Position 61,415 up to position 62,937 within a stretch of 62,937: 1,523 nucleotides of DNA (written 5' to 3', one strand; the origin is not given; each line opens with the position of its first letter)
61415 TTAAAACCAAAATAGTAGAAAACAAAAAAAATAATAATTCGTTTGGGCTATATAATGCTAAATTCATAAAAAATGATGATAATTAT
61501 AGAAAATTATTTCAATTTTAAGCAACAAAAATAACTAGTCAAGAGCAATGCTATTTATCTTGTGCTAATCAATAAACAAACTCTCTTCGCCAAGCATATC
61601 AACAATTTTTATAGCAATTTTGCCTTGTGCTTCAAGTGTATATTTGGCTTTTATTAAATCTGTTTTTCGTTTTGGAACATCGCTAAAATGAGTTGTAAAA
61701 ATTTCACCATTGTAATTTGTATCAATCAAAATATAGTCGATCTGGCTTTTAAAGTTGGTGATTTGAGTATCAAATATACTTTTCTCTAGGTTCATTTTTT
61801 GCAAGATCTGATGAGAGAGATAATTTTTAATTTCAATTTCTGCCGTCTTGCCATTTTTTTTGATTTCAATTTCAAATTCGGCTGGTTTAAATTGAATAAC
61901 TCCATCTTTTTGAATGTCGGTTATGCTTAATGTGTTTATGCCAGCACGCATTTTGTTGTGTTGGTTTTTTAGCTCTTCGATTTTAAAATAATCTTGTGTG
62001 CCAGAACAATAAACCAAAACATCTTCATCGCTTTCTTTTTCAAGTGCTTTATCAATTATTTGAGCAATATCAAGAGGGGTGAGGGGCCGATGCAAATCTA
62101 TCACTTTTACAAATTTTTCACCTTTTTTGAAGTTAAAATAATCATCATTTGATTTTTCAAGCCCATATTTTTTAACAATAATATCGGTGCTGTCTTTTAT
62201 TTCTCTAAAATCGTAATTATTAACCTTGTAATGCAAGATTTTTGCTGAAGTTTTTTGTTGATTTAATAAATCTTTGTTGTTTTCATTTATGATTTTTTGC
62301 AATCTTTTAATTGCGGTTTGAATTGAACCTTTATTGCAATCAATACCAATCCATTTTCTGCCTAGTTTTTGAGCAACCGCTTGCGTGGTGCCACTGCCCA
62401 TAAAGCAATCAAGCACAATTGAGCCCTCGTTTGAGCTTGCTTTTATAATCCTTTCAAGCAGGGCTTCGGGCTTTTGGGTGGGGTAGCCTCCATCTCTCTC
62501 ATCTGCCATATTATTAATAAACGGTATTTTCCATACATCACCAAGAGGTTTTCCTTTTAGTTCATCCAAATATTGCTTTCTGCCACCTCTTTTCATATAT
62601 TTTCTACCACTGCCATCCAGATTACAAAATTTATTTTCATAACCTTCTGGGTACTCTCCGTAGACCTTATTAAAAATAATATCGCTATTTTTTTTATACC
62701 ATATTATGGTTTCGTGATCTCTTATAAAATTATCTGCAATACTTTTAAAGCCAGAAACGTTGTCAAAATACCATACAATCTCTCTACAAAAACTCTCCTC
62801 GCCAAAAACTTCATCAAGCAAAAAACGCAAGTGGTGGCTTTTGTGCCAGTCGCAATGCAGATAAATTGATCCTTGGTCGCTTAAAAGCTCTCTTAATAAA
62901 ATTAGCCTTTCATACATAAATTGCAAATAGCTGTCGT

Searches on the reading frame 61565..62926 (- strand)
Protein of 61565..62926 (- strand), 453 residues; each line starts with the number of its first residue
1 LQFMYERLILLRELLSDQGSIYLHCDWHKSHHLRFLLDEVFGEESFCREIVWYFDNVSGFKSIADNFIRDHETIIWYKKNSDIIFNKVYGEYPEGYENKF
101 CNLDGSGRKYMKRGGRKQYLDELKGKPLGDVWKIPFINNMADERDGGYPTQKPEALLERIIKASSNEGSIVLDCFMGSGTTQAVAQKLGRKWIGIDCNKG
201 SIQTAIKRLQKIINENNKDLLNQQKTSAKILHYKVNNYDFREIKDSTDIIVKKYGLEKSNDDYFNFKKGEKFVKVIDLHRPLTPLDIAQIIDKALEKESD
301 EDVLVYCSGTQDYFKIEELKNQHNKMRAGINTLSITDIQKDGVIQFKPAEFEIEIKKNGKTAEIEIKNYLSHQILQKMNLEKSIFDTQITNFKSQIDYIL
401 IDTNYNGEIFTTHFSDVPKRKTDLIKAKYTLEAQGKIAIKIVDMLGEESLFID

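Call 61: search_protein_families(library=pfam, proteins=[window:61565-62926:-], max_evalue=0.0001)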
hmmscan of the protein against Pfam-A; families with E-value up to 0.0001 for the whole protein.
window:61565-62926:- (453 aa): 1 family
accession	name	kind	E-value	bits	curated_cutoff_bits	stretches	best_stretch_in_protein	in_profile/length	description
PF01555.25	N6_N4_Mtase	-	2.3e-46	159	26.7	1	2-206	30-220/221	DNA methylase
